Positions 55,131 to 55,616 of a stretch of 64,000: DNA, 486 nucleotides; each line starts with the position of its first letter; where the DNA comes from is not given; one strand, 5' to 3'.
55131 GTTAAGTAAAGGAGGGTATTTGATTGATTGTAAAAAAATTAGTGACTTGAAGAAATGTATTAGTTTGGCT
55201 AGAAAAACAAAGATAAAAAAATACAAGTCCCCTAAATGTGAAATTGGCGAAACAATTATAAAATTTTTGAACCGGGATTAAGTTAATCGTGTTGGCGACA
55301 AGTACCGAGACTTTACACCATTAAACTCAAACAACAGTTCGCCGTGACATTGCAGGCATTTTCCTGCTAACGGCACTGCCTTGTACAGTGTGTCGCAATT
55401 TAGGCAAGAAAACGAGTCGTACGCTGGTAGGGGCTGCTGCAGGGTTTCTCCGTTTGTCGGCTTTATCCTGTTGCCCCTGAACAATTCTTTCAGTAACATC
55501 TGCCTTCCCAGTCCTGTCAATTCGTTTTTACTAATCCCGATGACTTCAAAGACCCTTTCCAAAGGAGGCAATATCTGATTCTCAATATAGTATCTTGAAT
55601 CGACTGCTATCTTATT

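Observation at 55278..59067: PolB with C-terminal Cys4 finger encoded next to a DP1-like protein whose phosphoesterase site is degenerate: a eukaryote-like catalytic/B-subunit pair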

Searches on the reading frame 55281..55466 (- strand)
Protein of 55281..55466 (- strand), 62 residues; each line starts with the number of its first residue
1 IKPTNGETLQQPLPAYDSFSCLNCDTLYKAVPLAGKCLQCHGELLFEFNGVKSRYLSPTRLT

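Call 29: search_solved_structures(query=A4, max_evalue=10, show_alignments=4)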
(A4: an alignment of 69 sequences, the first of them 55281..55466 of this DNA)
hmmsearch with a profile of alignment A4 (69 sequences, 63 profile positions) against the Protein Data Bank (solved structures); distinct sequences matched with E-value up to 10: 38.
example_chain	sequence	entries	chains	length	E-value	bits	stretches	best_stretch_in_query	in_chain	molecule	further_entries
6knb_B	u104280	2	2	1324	1.2e-10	43.9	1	20-56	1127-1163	DNA polymerase D DP2 (DNA polymerase II large) subunit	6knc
6hms_B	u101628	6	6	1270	4.3e-09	39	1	20-55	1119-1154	DNA polymerase II large subunit,DNA polymerase II large subunit | DP2 | DNA polymerase II large subunit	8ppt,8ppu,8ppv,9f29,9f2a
6t8h_B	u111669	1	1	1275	4.3e-09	39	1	20-55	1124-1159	DP2 subunit of D-family DNA-polymerase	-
1x6h_A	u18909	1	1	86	0.0014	21.3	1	21-33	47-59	Transcriptional repressor CTCF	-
5g3z_A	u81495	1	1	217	0.017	17.9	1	23-50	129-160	ADENYLATE KINSE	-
5g3y_A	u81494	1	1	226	0.017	17.9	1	23-54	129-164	ADENYLATE KINSE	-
3w5k_B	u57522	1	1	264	0.034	16.9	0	17-37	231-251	Zinc finger protein SNAI1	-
9fhl_W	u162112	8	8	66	0.14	14.9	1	22-54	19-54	Small ribosomal subunit protein eS27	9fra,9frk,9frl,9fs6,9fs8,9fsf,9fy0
2yt9_A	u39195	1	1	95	0.14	14.9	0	20-33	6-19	zinc finger-containing protein 1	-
8hkx_S27E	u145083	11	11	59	0.16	14.8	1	18-54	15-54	30S ribosomal protein S27e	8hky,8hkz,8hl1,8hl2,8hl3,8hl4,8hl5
2lcq_A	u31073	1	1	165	0.16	14.7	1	23-47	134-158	Putative toxin VapC6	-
9dei_F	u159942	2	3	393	0.16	14.7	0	12-32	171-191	RNA-editing complex protein MP42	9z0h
5yel_A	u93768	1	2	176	0.16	14.7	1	21-33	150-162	Transcriptional repressor CTCF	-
1j0t_A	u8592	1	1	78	0.17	14.7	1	23-41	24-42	MOLT-INHIBITING HORMONE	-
1zin_A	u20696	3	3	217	0.27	14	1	23-54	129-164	ADENYLATE KINASE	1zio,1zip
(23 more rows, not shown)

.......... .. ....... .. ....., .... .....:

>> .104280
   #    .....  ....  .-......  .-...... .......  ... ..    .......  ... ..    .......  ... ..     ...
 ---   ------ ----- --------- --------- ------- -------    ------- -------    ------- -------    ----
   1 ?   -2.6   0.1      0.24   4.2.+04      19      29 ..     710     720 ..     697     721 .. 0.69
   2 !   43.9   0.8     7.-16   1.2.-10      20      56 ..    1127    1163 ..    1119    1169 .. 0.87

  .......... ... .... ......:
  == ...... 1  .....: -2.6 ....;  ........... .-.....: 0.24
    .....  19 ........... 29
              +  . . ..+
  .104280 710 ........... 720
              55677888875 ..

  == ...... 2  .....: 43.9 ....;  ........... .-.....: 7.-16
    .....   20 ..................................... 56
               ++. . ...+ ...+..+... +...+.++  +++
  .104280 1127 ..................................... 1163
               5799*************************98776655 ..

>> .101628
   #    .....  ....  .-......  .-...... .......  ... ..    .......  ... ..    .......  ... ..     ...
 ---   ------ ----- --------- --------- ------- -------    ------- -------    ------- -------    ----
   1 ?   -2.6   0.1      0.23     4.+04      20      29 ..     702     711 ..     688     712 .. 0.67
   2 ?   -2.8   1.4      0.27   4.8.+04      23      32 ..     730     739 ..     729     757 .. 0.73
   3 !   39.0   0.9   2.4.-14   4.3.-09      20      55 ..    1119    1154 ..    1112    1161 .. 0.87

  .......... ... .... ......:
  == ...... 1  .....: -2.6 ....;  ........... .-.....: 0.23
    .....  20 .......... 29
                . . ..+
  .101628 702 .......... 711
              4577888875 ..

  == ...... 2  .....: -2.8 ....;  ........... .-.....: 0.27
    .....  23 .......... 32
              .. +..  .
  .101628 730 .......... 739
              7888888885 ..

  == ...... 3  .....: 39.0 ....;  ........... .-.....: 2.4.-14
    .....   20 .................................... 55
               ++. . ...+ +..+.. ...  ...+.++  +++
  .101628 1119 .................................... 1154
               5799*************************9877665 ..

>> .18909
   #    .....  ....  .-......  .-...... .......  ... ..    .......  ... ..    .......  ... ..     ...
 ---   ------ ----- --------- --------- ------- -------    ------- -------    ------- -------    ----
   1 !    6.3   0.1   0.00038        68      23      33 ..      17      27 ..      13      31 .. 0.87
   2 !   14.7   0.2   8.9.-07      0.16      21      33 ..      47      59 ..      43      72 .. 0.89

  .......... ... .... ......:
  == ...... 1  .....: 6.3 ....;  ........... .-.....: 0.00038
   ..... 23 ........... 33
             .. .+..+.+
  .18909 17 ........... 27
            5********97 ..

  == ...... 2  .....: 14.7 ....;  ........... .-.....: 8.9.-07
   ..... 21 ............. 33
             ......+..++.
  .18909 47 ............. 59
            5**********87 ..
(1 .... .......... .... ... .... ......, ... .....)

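Call 30: search_protein_families(library=ncbifam, alignment_id=A4, max_evalue=0.1)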
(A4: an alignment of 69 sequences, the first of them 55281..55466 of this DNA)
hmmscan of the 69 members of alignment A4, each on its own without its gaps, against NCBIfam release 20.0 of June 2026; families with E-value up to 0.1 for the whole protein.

A. member 1, window:55281-55466:- (62 aa): 5 families
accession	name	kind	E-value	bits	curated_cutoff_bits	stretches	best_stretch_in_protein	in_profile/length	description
NF003103.0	PRK04023.1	equivalog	3.9e-05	21.5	1269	1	18-56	1041-1080/1125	DNA polymerase II large subunit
NF011302.0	PRK14714.1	equivalog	0.00011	19.9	1791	1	18-47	1266-1295/1350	DNA-directed DNA polymerase II large subunit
TIGR00354.1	polC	equivalog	0.00023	18.9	702.15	1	18-47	1013-1042/1096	DNA polymerase II large subunit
NF011303.0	PRK14715.1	equivalog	0.0032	14.6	1585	1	17-48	1541-1571/1627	DNA-directed DNA polymerase II large subunit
NF033497.1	rubre_like_arch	subfamily_domain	0.077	12.7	32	1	21-44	3-26/34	rubrerythrin-like domain-containing protein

B. families by the number of members that match (of 69 scanned): 35 families (the first 25 are shown)
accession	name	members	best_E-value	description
TIGR00354.1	polC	69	3.5e-10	DNA polymerase II large subunit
NF011302.0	PRK14714.1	69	8.3e-09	DNA-directed DNA polymerase II large subunit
NF003103.0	PRK04023.1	69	1.3e-08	DNA polymerase II large subunit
NF011303.0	PRK14715.1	63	2e-07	DNA-directed DNA polymerase II large subunit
NF047912.1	ECs_2282_CxxC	34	0.00024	ECs_2282 family putative zinc-binding protein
NF009146.0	PRK12496.1-3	19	0.001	hypothetical protein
NF033497.1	rubre_like_arch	11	0.003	rubrerythrin-like domain-containing protein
TIGR03831.1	YgiT_finger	7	0.00065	YgiT-type zinc finger protein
NF006205.0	PRK08329.1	7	0.0075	threonine synthase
TIGR02605.1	CxxC_CxxC_SSSS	2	0.0034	FmdB family zinc ribbon protein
NF045720.1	rubredox_RCKP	2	0.0078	RCKP-type rubredoxin-like domain-containing protein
NF001629.0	PRK00415.1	2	0.0079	30S ribosomal protein S27e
NF041921.1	HVO_A0556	2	0.013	HVO_A0556 family zinc finger protein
TIGR04165.1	methano_modCys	2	0.024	TIGR04165 family Cys-rich peptide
TIGR01057.1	topA_arch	2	0.032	DNA topoisomerase I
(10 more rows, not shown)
